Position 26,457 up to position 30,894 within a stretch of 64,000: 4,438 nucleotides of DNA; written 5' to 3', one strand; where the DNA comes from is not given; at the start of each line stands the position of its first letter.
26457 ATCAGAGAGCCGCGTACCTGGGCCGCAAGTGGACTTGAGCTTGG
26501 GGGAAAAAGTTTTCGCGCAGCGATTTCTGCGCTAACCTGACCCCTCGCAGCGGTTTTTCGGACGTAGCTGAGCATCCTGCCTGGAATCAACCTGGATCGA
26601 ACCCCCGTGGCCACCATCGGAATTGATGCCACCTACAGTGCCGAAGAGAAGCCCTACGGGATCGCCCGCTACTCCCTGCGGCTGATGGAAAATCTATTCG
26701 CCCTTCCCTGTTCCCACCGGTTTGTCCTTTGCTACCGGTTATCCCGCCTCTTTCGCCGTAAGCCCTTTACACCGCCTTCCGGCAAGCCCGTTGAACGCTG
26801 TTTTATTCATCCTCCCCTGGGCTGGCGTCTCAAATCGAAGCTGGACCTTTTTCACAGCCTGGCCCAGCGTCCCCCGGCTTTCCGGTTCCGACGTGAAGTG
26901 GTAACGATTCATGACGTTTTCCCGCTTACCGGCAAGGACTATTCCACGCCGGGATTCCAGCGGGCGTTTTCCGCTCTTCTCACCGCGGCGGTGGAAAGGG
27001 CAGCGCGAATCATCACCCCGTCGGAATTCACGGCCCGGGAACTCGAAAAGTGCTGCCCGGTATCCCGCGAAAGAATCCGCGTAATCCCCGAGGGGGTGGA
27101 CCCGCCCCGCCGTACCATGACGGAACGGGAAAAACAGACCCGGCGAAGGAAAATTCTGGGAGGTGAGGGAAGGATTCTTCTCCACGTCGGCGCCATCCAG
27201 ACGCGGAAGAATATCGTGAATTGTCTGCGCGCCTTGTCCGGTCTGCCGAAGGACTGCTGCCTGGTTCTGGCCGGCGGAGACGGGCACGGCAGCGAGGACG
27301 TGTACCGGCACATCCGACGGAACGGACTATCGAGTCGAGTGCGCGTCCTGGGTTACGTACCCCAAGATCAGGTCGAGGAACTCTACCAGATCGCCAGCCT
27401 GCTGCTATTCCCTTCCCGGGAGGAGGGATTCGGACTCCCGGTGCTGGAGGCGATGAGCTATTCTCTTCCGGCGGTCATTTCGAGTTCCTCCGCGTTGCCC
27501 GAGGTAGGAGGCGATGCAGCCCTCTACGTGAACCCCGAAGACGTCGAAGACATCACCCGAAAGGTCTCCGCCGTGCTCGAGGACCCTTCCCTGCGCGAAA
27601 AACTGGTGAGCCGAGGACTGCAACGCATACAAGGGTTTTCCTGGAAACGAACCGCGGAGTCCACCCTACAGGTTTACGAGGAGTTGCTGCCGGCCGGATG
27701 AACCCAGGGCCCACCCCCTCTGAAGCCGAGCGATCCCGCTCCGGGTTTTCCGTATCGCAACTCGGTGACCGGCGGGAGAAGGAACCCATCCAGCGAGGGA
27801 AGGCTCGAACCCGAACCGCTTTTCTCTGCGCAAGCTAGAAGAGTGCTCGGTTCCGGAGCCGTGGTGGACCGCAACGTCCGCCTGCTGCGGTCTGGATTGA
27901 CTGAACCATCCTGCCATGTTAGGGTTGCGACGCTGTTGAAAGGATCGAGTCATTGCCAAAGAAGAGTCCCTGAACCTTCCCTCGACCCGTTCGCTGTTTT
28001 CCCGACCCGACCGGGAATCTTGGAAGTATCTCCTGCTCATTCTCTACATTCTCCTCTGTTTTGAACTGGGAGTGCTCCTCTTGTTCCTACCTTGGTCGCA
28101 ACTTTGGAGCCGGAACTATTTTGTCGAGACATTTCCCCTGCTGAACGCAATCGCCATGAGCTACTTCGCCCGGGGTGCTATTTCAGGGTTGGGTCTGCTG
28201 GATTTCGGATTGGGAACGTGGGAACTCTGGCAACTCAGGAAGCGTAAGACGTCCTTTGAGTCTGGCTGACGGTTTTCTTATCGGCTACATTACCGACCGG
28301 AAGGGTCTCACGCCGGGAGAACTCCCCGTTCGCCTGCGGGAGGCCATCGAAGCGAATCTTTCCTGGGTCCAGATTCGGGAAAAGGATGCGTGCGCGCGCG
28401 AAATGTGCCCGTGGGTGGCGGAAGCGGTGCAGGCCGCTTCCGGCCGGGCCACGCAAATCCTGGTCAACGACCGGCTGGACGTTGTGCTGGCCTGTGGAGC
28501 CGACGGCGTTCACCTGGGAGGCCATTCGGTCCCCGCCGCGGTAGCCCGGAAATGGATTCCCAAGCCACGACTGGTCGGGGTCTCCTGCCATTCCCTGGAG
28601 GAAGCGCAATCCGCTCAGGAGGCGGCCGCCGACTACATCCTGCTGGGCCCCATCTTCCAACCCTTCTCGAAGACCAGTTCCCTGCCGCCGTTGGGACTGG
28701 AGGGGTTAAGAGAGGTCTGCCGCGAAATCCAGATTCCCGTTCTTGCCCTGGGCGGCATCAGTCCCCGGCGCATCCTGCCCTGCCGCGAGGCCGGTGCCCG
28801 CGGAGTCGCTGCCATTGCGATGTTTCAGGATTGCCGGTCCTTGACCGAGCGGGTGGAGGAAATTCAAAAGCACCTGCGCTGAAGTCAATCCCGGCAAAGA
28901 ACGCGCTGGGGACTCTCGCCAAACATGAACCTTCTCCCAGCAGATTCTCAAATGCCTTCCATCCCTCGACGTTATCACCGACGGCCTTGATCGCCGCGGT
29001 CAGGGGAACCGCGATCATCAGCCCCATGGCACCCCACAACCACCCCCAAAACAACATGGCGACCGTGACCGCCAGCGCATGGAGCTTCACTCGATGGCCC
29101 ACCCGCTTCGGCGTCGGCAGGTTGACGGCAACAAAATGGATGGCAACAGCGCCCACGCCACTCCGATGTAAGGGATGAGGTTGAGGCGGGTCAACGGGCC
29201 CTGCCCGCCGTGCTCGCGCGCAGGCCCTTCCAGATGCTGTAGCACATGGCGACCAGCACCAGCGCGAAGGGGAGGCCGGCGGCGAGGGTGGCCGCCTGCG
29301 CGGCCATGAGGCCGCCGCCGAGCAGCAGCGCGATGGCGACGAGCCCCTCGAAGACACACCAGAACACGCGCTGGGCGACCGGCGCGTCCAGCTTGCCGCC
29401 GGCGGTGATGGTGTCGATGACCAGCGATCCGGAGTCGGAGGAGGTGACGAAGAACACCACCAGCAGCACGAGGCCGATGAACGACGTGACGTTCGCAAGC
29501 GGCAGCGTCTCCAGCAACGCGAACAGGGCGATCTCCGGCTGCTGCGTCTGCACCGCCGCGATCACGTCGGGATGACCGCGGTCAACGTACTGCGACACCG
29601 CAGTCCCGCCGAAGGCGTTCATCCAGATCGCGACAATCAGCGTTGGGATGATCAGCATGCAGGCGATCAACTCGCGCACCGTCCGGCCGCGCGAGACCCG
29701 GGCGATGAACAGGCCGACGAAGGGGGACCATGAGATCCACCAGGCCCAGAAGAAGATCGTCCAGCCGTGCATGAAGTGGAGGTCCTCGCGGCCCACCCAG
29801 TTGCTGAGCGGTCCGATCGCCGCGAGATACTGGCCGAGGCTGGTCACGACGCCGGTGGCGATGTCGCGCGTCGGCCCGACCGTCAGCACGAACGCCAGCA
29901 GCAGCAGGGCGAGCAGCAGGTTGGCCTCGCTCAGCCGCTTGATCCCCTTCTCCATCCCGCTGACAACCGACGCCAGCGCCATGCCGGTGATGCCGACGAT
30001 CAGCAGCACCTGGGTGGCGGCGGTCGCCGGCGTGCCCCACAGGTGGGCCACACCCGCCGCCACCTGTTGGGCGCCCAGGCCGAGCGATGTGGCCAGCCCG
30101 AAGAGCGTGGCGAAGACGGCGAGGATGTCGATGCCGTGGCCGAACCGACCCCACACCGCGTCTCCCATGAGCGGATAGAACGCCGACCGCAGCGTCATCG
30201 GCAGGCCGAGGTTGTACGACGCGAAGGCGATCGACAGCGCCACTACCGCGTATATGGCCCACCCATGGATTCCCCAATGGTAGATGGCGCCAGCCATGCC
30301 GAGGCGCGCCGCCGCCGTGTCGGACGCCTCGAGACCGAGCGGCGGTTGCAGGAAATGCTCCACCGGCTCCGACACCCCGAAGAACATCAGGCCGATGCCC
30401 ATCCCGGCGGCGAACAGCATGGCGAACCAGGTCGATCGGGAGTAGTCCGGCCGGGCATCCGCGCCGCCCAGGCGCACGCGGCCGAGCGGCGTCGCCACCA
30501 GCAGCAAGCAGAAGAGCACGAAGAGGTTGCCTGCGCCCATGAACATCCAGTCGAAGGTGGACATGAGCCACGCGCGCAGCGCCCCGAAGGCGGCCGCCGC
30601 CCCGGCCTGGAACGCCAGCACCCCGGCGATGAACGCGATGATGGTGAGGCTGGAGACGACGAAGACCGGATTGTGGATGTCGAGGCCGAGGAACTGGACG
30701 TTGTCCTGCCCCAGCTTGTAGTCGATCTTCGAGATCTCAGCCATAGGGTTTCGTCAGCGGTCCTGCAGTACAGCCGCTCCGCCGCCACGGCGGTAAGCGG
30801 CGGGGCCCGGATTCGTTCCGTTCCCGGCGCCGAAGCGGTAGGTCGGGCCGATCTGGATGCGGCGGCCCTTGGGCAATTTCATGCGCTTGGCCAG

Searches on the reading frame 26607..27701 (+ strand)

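Call 62: search_protein_families(library=pfam, proteins=[window:26607-27701:+], max_evalue=0.00001)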
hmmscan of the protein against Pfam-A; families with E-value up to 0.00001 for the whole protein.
window:26607-27701:+ (364 aa): 6 families
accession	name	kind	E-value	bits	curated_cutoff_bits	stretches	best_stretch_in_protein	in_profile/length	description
PF00534.26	Glycos_transf_1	-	2.2e-31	109.1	26.4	1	179-337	6-169/172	Glycosyl transferases group 1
PF13692.12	Glyco_trans_1_4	-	6e-25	88.6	27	1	189-326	2-142/142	Glycosyl transferases group 1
PF13439.12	Glyco_transf_4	-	9.9e-15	55.4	28.5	1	18-166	3-168/170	Glycosyltransferase Family 4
PF20706.3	GT4-conflict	-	4.7e-11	42.7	26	1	201-351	212-383/385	Family 4 Glycosyltransferase in conflict systems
PF13579.12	Glyco_trans_4_4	-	5.3e-07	30.5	29.7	1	96-162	90-157/158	Glycosyl transferase 4-like domain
PF13524.12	Glyco_trans_1_2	-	1e-06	29.2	25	1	236-354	27-143/144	Glycosyl transferase-like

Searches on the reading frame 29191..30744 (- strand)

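Call 62: search_protein_families(library=pfam, proteins=[window:29191-30744:-], max_evalue=0.00001)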
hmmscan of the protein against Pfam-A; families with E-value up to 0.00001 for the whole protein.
window:29191-30744:- (517 aa): 1 family
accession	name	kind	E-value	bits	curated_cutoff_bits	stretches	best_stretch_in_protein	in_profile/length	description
PF02028.23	BCCT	-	1.8e-173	577.9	27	1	27-510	1-484/485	BCCT, betaine/carnitine/choline family transporter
